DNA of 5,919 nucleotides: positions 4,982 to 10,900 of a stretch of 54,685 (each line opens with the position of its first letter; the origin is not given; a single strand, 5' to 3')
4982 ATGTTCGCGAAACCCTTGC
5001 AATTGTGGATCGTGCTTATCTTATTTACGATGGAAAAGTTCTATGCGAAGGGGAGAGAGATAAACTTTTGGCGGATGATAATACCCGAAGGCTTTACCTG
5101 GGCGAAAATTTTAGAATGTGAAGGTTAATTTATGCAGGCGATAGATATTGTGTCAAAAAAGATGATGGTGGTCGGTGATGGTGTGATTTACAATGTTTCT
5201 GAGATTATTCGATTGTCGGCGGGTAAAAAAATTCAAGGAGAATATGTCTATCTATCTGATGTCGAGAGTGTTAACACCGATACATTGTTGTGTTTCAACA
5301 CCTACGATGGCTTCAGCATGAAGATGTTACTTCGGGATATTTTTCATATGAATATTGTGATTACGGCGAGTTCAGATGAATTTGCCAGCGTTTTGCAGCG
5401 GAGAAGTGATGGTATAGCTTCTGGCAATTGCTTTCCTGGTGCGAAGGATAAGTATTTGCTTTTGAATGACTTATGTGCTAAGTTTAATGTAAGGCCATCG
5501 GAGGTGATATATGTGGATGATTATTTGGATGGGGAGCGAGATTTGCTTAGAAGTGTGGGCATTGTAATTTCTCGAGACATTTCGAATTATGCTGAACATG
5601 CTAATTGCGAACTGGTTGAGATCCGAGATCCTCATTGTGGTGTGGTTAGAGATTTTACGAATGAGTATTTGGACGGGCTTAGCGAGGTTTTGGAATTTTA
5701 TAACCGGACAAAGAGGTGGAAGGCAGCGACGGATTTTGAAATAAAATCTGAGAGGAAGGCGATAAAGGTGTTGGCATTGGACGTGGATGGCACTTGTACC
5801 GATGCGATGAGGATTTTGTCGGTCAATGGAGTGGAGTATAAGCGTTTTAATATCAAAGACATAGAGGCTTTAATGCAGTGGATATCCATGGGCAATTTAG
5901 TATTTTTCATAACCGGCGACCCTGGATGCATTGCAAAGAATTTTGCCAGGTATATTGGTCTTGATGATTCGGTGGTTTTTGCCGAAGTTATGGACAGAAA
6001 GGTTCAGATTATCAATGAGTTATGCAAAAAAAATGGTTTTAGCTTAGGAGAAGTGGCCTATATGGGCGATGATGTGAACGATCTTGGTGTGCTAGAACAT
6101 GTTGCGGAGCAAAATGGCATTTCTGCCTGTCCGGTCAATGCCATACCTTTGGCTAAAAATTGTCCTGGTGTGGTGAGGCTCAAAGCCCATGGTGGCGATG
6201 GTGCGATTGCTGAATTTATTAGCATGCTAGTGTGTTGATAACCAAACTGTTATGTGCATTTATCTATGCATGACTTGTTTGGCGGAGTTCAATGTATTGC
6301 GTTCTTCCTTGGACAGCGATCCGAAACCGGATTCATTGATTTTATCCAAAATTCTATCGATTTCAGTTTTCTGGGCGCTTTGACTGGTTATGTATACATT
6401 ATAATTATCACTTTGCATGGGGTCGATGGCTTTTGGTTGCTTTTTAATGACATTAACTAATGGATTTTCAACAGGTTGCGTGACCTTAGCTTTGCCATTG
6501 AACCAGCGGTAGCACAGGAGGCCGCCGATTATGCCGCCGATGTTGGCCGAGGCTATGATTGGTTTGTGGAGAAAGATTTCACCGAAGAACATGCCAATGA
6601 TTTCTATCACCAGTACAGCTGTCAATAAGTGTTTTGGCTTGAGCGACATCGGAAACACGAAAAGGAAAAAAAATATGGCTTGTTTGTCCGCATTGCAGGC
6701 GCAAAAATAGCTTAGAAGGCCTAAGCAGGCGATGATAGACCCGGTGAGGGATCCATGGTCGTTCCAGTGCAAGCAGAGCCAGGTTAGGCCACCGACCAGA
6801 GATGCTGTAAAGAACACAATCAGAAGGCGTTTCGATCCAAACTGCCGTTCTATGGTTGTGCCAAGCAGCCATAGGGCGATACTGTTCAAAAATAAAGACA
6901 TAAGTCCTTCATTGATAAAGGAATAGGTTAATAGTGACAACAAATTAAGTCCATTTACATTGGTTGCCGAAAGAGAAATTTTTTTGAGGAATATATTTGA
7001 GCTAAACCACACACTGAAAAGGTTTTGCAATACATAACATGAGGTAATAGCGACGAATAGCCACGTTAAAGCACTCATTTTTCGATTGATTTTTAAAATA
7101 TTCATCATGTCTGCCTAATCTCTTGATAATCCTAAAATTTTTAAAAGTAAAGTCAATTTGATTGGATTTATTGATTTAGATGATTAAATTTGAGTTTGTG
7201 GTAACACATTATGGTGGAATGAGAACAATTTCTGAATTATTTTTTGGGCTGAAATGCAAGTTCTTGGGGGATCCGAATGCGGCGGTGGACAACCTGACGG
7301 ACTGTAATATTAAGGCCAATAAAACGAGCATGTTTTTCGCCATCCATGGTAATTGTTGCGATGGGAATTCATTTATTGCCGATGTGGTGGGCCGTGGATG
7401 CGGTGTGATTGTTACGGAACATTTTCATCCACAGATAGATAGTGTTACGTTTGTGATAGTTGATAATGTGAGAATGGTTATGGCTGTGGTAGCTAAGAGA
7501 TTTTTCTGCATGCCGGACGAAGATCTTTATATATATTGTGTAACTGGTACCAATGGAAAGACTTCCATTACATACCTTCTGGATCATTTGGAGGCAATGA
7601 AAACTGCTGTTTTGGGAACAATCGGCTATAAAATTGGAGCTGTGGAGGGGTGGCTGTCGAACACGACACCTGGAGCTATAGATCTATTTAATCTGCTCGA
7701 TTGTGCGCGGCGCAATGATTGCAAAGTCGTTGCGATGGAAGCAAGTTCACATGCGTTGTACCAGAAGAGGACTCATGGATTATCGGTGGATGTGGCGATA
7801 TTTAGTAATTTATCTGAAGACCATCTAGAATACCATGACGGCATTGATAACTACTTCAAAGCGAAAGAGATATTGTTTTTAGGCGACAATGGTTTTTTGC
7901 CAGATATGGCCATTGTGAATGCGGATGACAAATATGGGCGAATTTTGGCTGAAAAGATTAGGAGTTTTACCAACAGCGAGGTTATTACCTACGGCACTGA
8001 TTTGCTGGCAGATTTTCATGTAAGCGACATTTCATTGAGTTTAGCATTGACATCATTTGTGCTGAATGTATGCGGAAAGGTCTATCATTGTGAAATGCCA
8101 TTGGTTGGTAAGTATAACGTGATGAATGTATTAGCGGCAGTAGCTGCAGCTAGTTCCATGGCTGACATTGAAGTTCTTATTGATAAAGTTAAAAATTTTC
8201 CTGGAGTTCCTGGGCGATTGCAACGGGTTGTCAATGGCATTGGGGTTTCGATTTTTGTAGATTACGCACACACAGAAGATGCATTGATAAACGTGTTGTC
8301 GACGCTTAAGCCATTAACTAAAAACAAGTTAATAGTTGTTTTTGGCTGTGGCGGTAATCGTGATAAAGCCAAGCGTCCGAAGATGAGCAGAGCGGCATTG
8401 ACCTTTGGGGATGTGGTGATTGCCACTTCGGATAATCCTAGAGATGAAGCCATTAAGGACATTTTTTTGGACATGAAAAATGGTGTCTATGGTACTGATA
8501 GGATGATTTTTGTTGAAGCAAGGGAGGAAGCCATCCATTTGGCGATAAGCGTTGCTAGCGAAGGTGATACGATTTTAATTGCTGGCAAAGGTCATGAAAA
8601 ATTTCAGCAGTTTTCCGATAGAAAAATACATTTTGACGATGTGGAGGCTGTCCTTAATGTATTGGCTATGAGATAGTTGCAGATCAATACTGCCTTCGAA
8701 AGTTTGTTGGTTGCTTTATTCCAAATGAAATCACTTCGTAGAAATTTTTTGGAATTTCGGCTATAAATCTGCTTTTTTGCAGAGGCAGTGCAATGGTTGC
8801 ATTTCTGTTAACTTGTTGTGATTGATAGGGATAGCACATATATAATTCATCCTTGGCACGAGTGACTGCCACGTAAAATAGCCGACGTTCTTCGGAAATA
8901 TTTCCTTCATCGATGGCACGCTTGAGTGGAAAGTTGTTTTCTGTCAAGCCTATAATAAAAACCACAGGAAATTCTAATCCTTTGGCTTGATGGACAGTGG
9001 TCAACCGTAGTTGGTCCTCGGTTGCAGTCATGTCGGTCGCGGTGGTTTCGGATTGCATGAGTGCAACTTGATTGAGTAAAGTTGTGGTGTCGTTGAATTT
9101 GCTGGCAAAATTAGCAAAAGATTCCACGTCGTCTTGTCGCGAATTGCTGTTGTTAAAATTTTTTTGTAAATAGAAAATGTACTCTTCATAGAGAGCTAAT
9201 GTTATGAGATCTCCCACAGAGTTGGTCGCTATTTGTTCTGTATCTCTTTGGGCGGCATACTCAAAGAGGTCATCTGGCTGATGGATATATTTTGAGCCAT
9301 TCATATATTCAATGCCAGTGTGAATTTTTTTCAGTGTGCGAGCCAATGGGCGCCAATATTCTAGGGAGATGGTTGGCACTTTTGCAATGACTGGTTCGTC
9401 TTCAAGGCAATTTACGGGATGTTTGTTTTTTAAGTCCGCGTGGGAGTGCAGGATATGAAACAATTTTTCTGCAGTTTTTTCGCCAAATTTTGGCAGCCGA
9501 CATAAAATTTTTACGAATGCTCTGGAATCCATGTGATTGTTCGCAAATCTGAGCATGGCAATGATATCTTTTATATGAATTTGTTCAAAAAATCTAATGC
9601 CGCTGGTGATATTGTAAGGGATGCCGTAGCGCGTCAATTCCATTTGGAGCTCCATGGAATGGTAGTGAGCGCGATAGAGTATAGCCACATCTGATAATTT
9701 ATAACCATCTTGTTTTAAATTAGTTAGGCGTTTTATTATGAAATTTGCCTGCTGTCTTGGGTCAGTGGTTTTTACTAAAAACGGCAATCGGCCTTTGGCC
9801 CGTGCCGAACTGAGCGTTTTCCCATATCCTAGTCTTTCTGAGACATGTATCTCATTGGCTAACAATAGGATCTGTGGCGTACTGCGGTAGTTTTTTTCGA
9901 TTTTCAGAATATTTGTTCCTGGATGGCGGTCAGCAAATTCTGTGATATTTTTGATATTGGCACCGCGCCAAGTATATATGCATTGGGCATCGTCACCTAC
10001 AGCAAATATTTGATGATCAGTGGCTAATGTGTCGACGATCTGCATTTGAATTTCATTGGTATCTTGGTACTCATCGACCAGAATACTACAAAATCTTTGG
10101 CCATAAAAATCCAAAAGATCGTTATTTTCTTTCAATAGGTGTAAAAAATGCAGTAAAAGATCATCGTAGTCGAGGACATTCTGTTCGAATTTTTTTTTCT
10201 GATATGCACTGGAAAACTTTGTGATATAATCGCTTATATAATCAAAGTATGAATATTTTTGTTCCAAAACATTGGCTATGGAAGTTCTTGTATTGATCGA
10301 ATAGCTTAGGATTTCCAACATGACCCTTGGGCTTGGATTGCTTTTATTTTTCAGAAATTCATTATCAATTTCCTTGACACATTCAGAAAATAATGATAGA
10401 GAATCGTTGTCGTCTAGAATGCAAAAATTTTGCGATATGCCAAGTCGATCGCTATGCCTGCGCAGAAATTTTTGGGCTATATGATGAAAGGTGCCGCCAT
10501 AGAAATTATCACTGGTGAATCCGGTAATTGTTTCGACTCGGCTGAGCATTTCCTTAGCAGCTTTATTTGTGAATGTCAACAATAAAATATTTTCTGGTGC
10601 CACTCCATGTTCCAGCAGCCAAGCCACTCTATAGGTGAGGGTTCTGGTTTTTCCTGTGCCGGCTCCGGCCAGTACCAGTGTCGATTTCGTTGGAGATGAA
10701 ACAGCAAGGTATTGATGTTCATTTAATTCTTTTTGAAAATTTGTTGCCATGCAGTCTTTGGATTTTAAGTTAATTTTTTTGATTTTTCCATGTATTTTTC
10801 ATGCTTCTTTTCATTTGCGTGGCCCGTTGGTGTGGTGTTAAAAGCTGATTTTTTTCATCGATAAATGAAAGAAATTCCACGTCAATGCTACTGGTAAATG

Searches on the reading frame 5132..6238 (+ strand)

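Call 20: search_protein_families(library=ncbifam, proteins=[window:5132-6238:+], max_evalue=1e-10)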
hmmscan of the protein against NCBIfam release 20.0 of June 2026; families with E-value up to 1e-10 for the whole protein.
window:5132-6238:+ (368 aa): 5 families
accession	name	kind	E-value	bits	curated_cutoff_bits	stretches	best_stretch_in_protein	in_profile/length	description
NF058599.1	KDN-9-PPhBT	equivalog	1.1e-32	113.4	180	1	211-366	2-149/152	3-deoxy-D-glycero-D-galacto-nonulopyranosonate 9-phosphatase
TIGR01670.1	KdsC-phosphatas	subfamily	2.2e-27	95.9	106.95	1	211-367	1-149/154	3-deoxy-D-manno-octulosonate 8-phosphate phosphatase, YrbI family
NF007019.0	PRK09484.1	equivalog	2.9e-25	89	208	1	203-366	17-172/187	3-deoxy-manno-octulosonate-8-phosphatase KdsC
NF002245.0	PRK01158.1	equivalog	9.5e-13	48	198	0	211-282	3-64/233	phosphoglycolate phosphatase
TIGR02726.1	phenyl_P_delta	equivalog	3.4e-12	46.9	281.95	0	208-365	4-153/169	phenylphosphate carboxylase subunit delta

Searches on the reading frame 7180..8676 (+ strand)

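Call 20: search_protein_families(library=ncbifam, proteins=[window:7180-8676:+], max_evalue=1e-10)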
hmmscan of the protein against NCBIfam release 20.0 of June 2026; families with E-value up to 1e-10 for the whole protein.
window:7180-8676:+ (498 aa): 22 families
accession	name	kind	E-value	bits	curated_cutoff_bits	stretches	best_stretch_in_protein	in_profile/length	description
NF001126.0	PRK00139.1-4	equivalog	6.1e-138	460.4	373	1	30-496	17-483/486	UDP-N-acetylmuramoyl-L-alanyl-D-glutamate--2,6-diaminopimelate ligase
TIGR01085.1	murE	subfamily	6.7e-132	440.7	257.3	1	36-495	4-471/472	UDP-N-acetylmuramyl-tripeptide synthetase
NF008896.0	PRK11929.1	equivalog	9.3e-128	427.5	1023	1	42-495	35-498/965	bifunctional UDP-N-acetylmuramoyl-L-alanyl-D-glutamate--2,6-diaminopimelate ligase MurE/UDP-N-acetylmuramoyl-tripeptide--D-alanyl-D-alanine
NF001124.0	PRK00139.1-2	equivalog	2.3e-126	422.5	476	1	33-496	25-493/500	UDP-N-acetylmuramoyl-L-alanyl-D-glutamate--2,6-diaminopimelate ligase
NF001123.0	PRK00139.1-1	equivalog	1.3e-100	337.4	586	1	34-495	18-489/493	UDP-N-acetylmuramoyl-L-alanyl-D-glutamate--2,6-diaminopimelate ligase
NF010628.0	PRK14022.1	equivalog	2.3e-87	293.7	536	1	34-491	33-476/483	UDP-N-acetylmuramoyl-L-alanyl-D-glutamate--L-lysine ligase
NF001130.0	PRK00139.2-4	equivalog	1.3e-51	176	715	1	52-483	46-498/516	UDP-N-acetylmuramoyl-L-alanyl-D-glutamate--2,6-diaminopimelate ligase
NF001127.0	PRK00139.2-1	equivalog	3.6e-40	138.1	997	1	56-478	50-493/520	UDP-N-acetylmuramoyl-L-alanyl-D-glutamate--2,6-diaminopimelate ligase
NF001129.0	PRK00139.2-3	equivalog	1.5e-37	129.3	762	1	63-493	65-512/517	UDP-N-acetylmuramoyl-L-alanyl-D-glutamate--2,6-diaminopimelate ligase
NF001131.0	PRK00139.2-5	equivalog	2.4e-36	125.6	1000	1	36-478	36-465/483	UDP-N-acetylmuramoyl-L-alanyl-D-glutamate--2,6-diaminopimelate ligase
NF053645.1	pMurC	equivalog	8.5e-28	97.3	560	1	287-452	294-463/492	pseudomurein biosynthesis peptide ligase pMurC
TIGR01143.1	murF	subfamily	4.6e-27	95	288.6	1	47-389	7-332/418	UDP-N-acetylmuramoyl-tripeptide--D-alanyl-D-alanine ligase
TIGR01087.1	murD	equivalog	1.8e-26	93.2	211.95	1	113-486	101-436/441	UDP-N-acetylmuramoyl-L-alanine--D-glutamate ligase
TIGR02068.2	cya_phycin_syn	equivalog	1e-23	83.3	850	1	203-475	565-854/862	cyanophycin synthetase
TIGR01082.1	murC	equivalog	3.2e-22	79.2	335.1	1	201-472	166-440/449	UDP-N-acetylmuramate--L-alanine ligase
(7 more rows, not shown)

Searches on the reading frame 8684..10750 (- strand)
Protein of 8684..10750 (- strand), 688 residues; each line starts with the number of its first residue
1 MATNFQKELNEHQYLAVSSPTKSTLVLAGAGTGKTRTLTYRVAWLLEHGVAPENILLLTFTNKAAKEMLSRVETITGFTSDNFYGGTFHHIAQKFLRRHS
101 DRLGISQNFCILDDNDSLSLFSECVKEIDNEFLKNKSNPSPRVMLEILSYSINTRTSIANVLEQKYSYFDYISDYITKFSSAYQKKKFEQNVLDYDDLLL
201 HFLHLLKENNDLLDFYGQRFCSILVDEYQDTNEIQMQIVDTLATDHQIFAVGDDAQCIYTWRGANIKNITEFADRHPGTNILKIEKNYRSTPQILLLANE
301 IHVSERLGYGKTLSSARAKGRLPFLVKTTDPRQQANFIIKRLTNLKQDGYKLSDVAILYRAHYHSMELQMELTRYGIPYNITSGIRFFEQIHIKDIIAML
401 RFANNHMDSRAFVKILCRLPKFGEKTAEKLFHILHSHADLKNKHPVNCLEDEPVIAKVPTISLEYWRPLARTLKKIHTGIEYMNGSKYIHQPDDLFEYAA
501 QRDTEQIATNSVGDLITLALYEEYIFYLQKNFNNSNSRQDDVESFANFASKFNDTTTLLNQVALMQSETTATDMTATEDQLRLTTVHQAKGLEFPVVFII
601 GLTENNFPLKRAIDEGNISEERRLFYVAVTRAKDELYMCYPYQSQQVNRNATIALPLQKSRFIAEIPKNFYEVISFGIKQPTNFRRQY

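Call 15: search_protein_families(library=ncbifam, proteins=[window:8684-10750:-], max_evalue=0.00001)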
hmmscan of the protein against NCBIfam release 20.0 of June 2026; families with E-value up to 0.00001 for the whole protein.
window:8684-10750:- (688 aa): 16 families
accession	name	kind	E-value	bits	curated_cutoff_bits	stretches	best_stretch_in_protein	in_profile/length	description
TIGR01073.1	pcrA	equivalog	3.1e-136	455.6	911.2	1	7-679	3-644/725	DNA helicase PcrA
NF008743.0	PRK11773.1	equivalog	1.9e-125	419.9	965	1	6-675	7-645/720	DNA helicase II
TIGR01075.1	uvrD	equivalog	1.1e-120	404.1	1144.45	1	8-676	4-641/715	DNA helicase II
TIGR01074.1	rep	equivalog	6.8e-110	368.3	951.45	1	9-669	2-636/668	DNA helicase Rep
NF008172.0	PRK10919.1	equivalog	3.4e-84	283.3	1168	2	9-430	3-421/673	DNA helicase Rep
TIGR02785.1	addA_Gpos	equivalog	1.3e-51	175.7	707.65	3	153-301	318-479/1234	helicase-exonuclease AddAB subunit AddA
NF008276.0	PRK11054.1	equivalog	7.8e-45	153.5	543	3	8-103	196-290/684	DNA helicase IV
NF010485.0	PRK13909.1-2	equivalog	4.5e-37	127.7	650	2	165-427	274-531/909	RecB-like helicase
TIGR02784.1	addA_alphas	equivalog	1.6e-36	126.1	860.75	2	17-73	6-62/1138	double-strand break repair helicase AddA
TIGR00609.1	recB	equivalog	3.3e-36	124.9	696.05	3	172-301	322-454/1175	exodeoxyribonuclease V subunit beta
NF010487.0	PRK13909.1-4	equivalog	2.8e-29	102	759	2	171-402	276-525/924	RecB-like helicase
NF041464.1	HelD_BACSU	equivalog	1.8e-16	59.2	419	1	183-373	513-694/779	RNA polymerase recycling motor HelD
NF008128.0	PRK10876.1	equivalog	5.2e-14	50.9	1697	1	158-302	313-461/1181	exodeoxyribonuclease V subunit beta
NF010486.0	PRK13909.1-3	equivalog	5.5e-10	37.9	1109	0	28-73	12-58/921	RecB-like helicase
NF010484.0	PRK13909.1-1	equivalog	5.4e-09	34.4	1074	0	26-72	10-56/945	RecB-like helicase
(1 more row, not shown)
